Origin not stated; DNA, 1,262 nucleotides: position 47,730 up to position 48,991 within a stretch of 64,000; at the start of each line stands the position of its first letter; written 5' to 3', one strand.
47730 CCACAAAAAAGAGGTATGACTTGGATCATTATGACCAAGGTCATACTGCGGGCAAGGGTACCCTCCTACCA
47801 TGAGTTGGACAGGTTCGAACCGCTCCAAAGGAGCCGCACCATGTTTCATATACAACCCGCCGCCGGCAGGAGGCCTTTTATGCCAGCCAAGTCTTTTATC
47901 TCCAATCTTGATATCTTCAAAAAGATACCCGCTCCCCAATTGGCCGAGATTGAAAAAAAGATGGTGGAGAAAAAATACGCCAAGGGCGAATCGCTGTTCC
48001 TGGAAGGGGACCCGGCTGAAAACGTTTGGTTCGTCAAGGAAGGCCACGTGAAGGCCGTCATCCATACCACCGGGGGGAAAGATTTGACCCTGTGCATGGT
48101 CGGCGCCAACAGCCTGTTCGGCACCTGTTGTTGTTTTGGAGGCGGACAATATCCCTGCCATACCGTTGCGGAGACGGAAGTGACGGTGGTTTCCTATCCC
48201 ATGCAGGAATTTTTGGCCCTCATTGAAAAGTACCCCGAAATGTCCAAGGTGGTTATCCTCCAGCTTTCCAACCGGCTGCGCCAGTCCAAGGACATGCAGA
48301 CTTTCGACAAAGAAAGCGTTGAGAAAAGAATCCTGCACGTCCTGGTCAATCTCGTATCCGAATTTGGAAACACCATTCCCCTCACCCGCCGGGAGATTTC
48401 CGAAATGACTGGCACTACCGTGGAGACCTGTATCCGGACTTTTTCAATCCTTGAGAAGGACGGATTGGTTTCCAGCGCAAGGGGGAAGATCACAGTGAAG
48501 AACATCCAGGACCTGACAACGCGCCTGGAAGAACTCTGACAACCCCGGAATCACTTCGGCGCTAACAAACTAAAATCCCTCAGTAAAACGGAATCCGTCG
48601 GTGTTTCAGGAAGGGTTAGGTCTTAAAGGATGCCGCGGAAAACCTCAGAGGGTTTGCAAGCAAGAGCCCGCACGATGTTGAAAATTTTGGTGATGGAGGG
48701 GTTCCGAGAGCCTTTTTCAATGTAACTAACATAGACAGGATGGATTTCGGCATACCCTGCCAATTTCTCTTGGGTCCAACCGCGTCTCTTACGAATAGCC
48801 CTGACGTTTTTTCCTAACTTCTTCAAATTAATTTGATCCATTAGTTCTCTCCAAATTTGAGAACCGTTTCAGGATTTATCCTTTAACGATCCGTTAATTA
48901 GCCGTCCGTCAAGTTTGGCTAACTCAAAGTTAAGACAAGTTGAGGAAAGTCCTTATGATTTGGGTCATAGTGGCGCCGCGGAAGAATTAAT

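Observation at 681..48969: A 17-site TATGA-N6-TCATA regulon with class II promoter geometry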

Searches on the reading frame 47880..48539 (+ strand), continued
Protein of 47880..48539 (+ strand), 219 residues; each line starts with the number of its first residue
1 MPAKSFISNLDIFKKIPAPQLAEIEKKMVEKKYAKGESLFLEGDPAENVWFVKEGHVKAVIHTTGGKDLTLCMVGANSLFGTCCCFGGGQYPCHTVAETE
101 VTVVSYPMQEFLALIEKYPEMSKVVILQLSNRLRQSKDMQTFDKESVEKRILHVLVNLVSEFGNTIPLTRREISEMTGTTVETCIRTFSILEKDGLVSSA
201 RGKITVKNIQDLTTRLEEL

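Call 63: find_homologous_proteins(query=P0139, max_evalue=1e-20)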
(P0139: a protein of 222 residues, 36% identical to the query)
Query P0139 (222 aa): 540 proteins with E <= 1e-20 among 1401 candidates; the best 120 are listed.
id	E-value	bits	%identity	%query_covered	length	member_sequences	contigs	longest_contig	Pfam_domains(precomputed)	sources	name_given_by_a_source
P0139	3.9e-142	489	100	100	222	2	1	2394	PF13545.13,PF00027.36,PF00325.27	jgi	-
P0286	2.7e-118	411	81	95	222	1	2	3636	PF13545.13,PF00027.36,PF00325.27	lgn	-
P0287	1.5e-82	294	60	96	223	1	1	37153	PF13545.13,PF00027.36,PF00325.27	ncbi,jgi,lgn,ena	-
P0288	6.8e-81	289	62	97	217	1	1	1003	PF13545.13,PF00027.36,PF00325.27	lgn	-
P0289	2.4e-80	287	60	96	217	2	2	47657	PF13545.13,PF00027.36,PF00325.27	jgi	-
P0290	4.0e-79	283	62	96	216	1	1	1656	PF13545.13,PF00027.36,PF00325.27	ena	-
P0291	4.6e-79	283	60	96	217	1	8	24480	PF13545.13,PF00027.36,PF00325.27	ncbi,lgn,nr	ncbi:MAG: Crp/Fnr family transcriptional regulator [Candidatus Omnitrophica bacterium]|nr:Crp/Fnr fa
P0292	4.8e-79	283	60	97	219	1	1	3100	PF02082.27,PF13545.13,PF00027.36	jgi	jgi:CRP-like cAMP-binding protein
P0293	6.4e-79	282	59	97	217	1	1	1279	PF13545.13,PF00027.36,PF00325.27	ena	-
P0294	7.8e-79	282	61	97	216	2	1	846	PF02082.27,PF13545.13,PF00027.36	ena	-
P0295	8.9e-79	282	60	97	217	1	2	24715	PF13545.13,PF00027.36,PF00325.27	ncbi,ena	-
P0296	1.7e-78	281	62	96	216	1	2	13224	PF13545.13,PF00027.36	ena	-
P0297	5.0e-78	279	60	96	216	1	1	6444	PF13545.13,PF00027.36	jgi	jgi:CRP-like cAMP-binding protein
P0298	5.0e-78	279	59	96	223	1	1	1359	PF13545.13,PF00027.36,PF00325.27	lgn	-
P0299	5.2e-78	279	60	97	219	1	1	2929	PF13545.13,PF00027.36,PF00325.27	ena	-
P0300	5.4e-78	279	60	96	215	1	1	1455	PF13545.13,PF00027.36,PF00325.27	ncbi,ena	-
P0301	5.6e-78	279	60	96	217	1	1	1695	PF13545.13,PF00027.36,PF00325.27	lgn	-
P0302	6.6e-78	279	61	96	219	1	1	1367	PF13545.13,PF00027.36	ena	-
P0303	7.4e-78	279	60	97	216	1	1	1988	PF02082.27,PF13545.13,PF00027.36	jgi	jgi:CRP/FNR family transcriptional regulator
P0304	1.0e-77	278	59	97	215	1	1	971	PF13545.13,PF00027.36,PF00325.27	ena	-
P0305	1.2e-77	278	61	97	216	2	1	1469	PF13545.13,PF00027.36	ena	-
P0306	1.2e-77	278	61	95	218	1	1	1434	PF13545.13,PF00027.36,PF00325.27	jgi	-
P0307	1.3e-77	278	60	97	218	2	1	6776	PF13545.13,PF00027.36,PF00325.27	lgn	-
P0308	1.4e-77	278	62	97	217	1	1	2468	PF02082.27,PF13545.13,PF00027.36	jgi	jgi:CRP-like cAMP-binding protein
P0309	1.5e-77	278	61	97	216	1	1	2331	PF13545.13,PF00027.36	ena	-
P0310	1.6e-77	278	60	96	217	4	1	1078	PF13545.13,PF00027.36,PF00325.27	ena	-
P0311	1.7e-77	278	60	96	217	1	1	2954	PF13545.13,PF00027.36,PF00325.27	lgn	-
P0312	1.7e-77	278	59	97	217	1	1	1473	PF13545.13,PF00027.36,PF00325.27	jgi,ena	-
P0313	1.8e-77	278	59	96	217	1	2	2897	PF13545.13,PF00027.36,PF00325.27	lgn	-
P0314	2.0e-77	277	61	97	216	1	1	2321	PF13545.13,PF00027.36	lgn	-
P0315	2.2e-77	277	60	100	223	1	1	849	PF13545.13,PF00027.36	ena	-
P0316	2.3e-77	277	61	96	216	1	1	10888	PF13545.13,PF00027.36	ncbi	-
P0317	2.6e-77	277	60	97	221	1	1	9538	PF13545.13,PF00027.36,PF00325.27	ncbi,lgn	-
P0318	2.6e-77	277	62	96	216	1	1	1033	PF02082.27,PF13545.13,PF00027.36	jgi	-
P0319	2.7e-77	277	60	97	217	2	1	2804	PF13545.13,PF00027.36,PF00325.27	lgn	-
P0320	2.7e-77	277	60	96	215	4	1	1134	PF13545.13,PF00027.36,PF00325.27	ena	-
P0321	2.7e-77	277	62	96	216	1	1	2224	PF13545.13,PF00027.36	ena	-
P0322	2.8e-77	277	61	96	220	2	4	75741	PF13545.13,PF00027.36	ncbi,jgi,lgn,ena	-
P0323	3.1e-77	277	60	96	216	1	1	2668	PF13545.13,PF00027.36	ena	-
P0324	3.3e-77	277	59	97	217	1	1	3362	PF02082.27,PF13545.13,PF00027.36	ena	-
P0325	3.8e-77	277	60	97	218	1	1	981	PF13545.13,PF00027.36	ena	-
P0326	5.0e-77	276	58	96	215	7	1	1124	PF13545.13,PF00027.36,PF00325.27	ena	-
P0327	5.2e-77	276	61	96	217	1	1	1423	PF13545.13,PF00027.36,PF00325.27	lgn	-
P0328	5.2e-77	276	60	96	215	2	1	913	PF13545.13,PF00027.36,PF00325.27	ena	-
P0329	5.5e-77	276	60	96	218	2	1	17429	PF13545.13,PF00027.36,PF00325.27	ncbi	-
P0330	5.9e-77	276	60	98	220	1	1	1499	PF13545.13,PF00027.36,PF00325.27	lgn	-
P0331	6.7e-77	276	59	96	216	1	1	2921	PF13545.13,PF00027.36,PF00325.27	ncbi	-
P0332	6.7e-77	276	62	96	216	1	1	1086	PF02082.27,PF13545.13,PF00027.36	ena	-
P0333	6.9e-77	276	61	95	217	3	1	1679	PF13545.13,PF00027.36,PF00325.27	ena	-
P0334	7.3e-77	276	60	97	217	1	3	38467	PF13545.13,PF00027.36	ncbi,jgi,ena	-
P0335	8.0e-77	275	61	99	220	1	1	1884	PF13545.13,PF00027.36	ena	-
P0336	8.2e-77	275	59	97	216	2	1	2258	PF13545.13,PF00027.36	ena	-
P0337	8.4e-77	275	61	97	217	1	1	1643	PF13545.13,PF00027.36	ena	-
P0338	8.5e-77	275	59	96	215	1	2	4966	PF13545.13,PF00027.36,PF00325.27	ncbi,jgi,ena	-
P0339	9.2e-77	275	60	97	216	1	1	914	PF02082.27,PF13545.13,PF00027.36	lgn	-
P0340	9.5e-77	275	59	96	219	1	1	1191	PF13545.13,PF00027.36,PF00325.27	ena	-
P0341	9.6e-77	275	60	95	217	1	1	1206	PF13545.13,PF00027.36,PF00325.27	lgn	-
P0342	9.7e-77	275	62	97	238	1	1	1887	PF02082.27,PF13545.13,PF00027.36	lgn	-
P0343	1.0e-76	275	61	91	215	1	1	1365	PF13545.13,PF00027.36,PF00325.27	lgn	-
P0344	1.0e-76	275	59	97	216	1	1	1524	PF13545.13,PF00027.36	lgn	-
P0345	1.1e-76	275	60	97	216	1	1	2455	PF13545.13,PF00027.36,PF00325.27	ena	-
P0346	1.1e-76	275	59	96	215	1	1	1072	PF13545.13,PF00027.36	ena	-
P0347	1.8e-76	274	59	97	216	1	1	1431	PF13545.13,PF00027.36,PF00325.27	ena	-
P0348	1.8e-76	274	63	97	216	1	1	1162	PF13545.13,PF00027.36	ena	-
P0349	1.8e-76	274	60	96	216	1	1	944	PF13545.13,PF00027.36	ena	-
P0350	1.9e-76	274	59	97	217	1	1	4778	PF13545.13,PF00027.36,PF00325.27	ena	-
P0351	1.9e-76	274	59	96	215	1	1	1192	PF13545.13,PF00027.36,PF00325.27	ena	-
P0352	2.0e-76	274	61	96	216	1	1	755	PF13545.13,PF00027.36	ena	-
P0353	2.4e-76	274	60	97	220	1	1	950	PF13545.13,PF00027.36,PF00325.27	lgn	-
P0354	2.4e-76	274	60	97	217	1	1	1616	PF13545.13,PF00027.36,PF00325.27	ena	-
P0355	2.6e-76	274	56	99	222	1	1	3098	PF13545.13,PF00027.36,PF00325.27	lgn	-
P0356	2.6e-76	274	58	96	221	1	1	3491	PF13545.13,PF00027.36,PF00325.27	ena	-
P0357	2.6e-76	274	60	96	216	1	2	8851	PF13545.13,PF00027.36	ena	-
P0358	2.6e-76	274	59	96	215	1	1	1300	PF13545.13,PF00027.36,PF00325.27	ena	-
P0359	2.7e-76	274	60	96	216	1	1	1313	PF02082.27,PF13545.13,PF00027.36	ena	-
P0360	2.9e-76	274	60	97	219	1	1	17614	PF02082.27,PF13545.13,PF00027.36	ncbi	-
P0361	3.2e-76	274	61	96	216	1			PF13545.13,PF00027.36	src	-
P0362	3.3e-76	273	60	96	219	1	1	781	PF13545.13,PF00027.36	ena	-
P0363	3.4e-76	273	59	97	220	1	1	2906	PF13545.13,PF00027.36,PF00325.27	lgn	-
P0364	3.4e-76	273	59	97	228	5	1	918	PF13545.13,PF00027.36,PF00325.27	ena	-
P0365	3.6e-76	273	59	97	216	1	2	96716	PF02082.27,PF13545.13,PF00027.36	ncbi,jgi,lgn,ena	-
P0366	3.7e-76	273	59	95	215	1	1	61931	PF13545.13,PF00027.36,PF00325.27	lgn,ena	-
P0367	3.9e-76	273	59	97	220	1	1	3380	PF02082.27,PF13545.13,PF00027.36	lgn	-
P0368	4.0e-76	273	59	96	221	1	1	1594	PF13545.13,PF00027.36,PF00325.27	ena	-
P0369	4.0e-76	273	58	96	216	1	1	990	PF13545.13,PF00027.36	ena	-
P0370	4.1e-76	273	61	96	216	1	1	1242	PF13545.13,PF00027.36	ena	-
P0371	4.7e-76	273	59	100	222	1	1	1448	PF13545.13,PF00027.36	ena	-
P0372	4.8e-76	273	60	96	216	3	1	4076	PF13545.13,PF00027.36,PF00325.27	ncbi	-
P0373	5.1e-76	273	60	97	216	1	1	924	PF02082.27,PF13545.13,PF00027.36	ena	-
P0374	5.5e-76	273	60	97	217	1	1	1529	PF13545.13,PF00027.36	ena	-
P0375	6.3e-76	273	58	96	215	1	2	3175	PF13545.13,PF00027.36,PF00325.27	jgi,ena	-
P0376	6.7e-76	272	59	96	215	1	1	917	PF13545.13,PF00027.36,PF00325.27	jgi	-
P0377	6.8e-76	272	60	97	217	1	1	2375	PF13545.13,PF00027.36,PF00325.27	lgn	-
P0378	6.9e-76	272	59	97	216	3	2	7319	PF13545.13,PF00027.36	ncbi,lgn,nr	ncbi:MAG: Crp/Fnr family transcriptional regulator [Candidatus Omnitrophica bacterium]|nr:Crp/Fnr fa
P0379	7.3e-76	272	59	100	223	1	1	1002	PF13545.13,PF00027.36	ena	-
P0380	7.4e-76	272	58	97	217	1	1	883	PF13545.13,PF00027.36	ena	-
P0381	7.7e-76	272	59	97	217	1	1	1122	PF13545.13,PF00027.36,PF00325.27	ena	-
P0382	7.9e-76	272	59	97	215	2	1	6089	PF13545.13,PF00027.36,PF00325.27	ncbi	-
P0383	8.0e-76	272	60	96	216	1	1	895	PF02082.27,PF13545.13,PF00027.36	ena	-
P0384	8.0e-76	272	60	96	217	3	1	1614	PF02082.27,PF13545.13,PF00027.36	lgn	-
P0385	8.4e-76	272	60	97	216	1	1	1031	PF13545.13,PF00027.36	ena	-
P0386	8.5e-76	272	60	96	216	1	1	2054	PF13545.13,PF00027.36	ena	-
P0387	1.2e-75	272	60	98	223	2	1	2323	PF13545.13,PF00027.36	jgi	-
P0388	1.3e-75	271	59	96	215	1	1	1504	PF13545.13,PF00027.36,PF00325.27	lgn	-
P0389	1.4e-75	271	59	98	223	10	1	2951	PF13545.13,PF00027.36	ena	-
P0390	1.5e-75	271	59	97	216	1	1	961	PF02082.27,PF13545.13,PF00027.36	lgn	-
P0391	1.5e-75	271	60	97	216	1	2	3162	PF02082.27,PF13545.13,PF00027.36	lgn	-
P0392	1.6e-75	271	59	99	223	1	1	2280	PF13545.13,PF00027.36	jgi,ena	-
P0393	1.7e-75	271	57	96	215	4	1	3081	PF13545.13,PF00027.36,PF00325.27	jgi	-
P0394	1.7e-75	271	58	96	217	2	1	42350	PF13545.13,PF00027.36,PF00325.27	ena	-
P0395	1.8e-75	271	59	96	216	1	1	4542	PF13545.13,PF00027.36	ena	-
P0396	1.8e-75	271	60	96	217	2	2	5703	PF13545.13,PF00027.36,PF25213.2,PF00325.27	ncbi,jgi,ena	-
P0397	1.8e-75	271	59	96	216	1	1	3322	PF13545.13,PF00027.36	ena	-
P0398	1.8e-75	271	58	97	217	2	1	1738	PF13545.13,PF00027.36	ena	-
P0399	1.8e-75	271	60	96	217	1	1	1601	PF13545.13,PF00027.36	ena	-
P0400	2.0e-75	271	57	96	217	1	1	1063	PF13545.13,PF00027.36,PF00325.27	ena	-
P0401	2.1e-75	271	59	98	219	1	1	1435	PF13545.13,PF00027.36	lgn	-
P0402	2.1e-75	271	58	95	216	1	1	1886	PF13545.13,PF00027.36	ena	-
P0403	2.2e-75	271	61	96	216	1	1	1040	PF13545.13,PF00027.36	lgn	-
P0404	2.3e-75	271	59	96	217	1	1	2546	PF13545.13,PF00027.36,PF00325.27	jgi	jgi:CRP/FNR family transcriptional regulator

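Call 64: find_encoding_contigs(protein=P0365, flank=10000, max_places=2)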
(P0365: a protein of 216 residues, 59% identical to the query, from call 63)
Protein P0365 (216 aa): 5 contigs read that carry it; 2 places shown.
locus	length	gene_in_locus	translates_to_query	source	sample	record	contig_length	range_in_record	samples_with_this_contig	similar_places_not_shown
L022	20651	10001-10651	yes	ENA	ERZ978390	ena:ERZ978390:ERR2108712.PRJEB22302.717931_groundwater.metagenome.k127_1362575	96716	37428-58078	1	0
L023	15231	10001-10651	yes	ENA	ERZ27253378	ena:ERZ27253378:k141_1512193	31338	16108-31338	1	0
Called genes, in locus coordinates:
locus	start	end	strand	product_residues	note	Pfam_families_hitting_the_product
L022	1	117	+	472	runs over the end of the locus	PF19295:SufBD_N, PF01458:SUFBD_core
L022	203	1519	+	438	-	PF19295:SufBD_N (faint), PF01458:SUFBD_core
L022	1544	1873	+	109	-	PF00355:Rieske, PF13806:Rieske_2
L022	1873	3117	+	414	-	PF00155:Aminotran_1_2, PF00266:Aminotran_5, PF01041:DegT_DnrJ_EryC1 (weak), PF01053:Cys_Met_Meta_PP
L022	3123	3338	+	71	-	-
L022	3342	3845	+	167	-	PF01592:NifU_N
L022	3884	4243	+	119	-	PF01883:FeS_assembly_P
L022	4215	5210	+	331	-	PF00291:PALP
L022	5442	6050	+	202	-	PF01726:LexA_DNA_bind, PF00717:Peptidase_S24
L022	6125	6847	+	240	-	PF06044:DpnI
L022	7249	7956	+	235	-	-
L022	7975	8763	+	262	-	PF07505:DUF5131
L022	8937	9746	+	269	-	-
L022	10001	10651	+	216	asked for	PF00027:cNMP_binding, PF02082:Rrf2 (faint), PF13545:HTH_Crp_2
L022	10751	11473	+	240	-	PF00027:cNMP_binding, PF13545:HTH_Crp_2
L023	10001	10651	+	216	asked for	PF00027:cNMP_binding, PF02082:Rrf2 (faint), PF13545:HTH_Crp_2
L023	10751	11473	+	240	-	PF00027:cNMP_binding, PF13545:HTH_Crp_2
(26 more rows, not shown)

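Call 65: find_encoding_contigs(protein=P0322, flank=10000, max_places=2)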
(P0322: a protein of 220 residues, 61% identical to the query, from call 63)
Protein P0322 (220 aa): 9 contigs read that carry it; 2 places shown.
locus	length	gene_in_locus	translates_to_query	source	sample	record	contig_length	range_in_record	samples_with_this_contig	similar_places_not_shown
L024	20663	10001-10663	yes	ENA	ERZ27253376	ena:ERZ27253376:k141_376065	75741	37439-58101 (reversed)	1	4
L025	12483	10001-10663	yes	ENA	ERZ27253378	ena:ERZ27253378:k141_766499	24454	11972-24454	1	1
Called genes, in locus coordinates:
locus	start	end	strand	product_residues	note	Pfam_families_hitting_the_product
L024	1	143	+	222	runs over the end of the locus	PF04140:ICMT (weak), PF04191:PEMT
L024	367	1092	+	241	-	PF08241:Methyltransf_11, PF08242:Methyltransf_12, PF13649:Methyltransf_25, PF13847:Methyltransf_31 (weak)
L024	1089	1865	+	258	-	PF04191:PEMT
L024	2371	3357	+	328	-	PF13557:Phenol_MetA_deg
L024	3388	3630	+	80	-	-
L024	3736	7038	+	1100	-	PF01839:FG-GAP (faint), PF13517:FG-GAP_3 (weak), PF05345:He_PIG, PF17892:Cadherin_5 (weak), PF17963:Big_9, PF13585:CHU_C, PF13860:FlgD_ig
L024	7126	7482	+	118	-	-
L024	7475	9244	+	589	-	PF03460:NIR_SIR_ferr, PF01077:NIR_SIR, PF03460:NIR_SIR_ferr, PF01077:NIR_SIR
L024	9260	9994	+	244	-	PF01988:VIT1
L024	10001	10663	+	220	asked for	PF00027:cNMP_binding, PF13545:HTH_Crp_2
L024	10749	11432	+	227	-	PF00027:cNMP_binding, PF13545:HTH_Crp_2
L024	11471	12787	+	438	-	PF08448:PAS_4, PF13426:PAS_9 (weak), PF00990:GGDEF, PF07238:PilZ (weak)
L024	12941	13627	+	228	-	PF01814:Hemerythrin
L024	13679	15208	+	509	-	-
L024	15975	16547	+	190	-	-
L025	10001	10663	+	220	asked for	PF00027:cNMP_binding, PF13545:HTH_Crp_2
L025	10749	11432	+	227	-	PF00027:cNMP_binding, PF13545:HTH_Crp_2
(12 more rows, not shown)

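Call 66: find_encoding_contigs(protein=P0289, flank=10000, max_places=2)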
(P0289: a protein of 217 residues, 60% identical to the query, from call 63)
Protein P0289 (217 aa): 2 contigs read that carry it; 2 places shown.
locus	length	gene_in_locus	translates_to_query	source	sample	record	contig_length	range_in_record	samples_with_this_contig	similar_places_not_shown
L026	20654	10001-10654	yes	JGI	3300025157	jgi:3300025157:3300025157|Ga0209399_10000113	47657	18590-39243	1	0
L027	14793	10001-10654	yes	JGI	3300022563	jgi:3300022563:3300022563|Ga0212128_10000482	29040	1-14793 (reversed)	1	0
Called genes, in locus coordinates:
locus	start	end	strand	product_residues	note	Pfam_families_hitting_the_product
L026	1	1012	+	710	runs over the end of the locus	PF02922:CBM_48, PF00128:Alpha-amylase (weak), PF21331:Isoamylase_C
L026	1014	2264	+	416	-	PF19293:CdaA_N, PF02457:DAC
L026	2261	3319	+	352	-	PF01368:DHH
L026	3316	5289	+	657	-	PF02922:CBM_48, PF00128:Alpha-amylase, PF02806:Alpha-amylase_C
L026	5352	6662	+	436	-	PF03448:MgtE_N, PF00571:CBS (weak), PF01769:MgtE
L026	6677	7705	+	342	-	PF00480:ROK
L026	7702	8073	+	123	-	-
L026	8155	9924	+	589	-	PF03460:NIR_SIR_ferr, PF01077:NIR_SIR, PF03460:NIR_SIR_ferr, PF01077:NIR_SIR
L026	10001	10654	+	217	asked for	PF00325:Crp (faint), PF00027:cNMP_binding, PF13545:HTH_Crp_2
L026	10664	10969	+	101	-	-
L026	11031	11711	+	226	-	PF01814:Hemerythrin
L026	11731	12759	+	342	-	PF07731:Cu-oxidase_2 (faint), PF07732:Cu-oxidase_3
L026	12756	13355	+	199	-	-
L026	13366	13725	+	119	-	-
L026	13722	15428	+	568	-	-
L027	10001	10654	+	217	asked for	PF00325:Crp (faint), PF00027:cNMP_binding, PF13545:HTH_Crp_2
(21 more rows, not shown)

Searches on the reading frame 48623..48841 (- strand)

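Call 21: search_protein_families(library=pfam, proteins=[window:48623-48841:-], max_evalue=0.01)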
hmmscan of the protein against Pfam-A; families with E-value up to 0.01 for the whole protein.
window:48623-48841:- (72 aa): 5 families
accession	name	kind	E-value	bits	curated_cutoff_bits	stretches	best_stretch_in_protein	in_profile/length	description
PF01381.28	HTH_3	-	1.5e-14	54.2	23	1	13-66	1-54/55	Helix-turn-helix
PF13560.12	HTH_31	-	1.6e-09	38.4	27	1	9-66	2-60/64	Helix-turn-helix domain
PF12844.13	HTH_19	-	1.7e-06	28.3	30.2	1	10-69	1-60/64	Helix-turn-helix domain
PF13443.12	HTH_26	-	0.00078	20.1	22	1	13-68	2-58/63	Cro/C1-type HTH DNA-binding domain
PF13744.12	HTH_37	-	0.0065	16.7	27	1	8-62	18-73/80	Helix-turn-helix domain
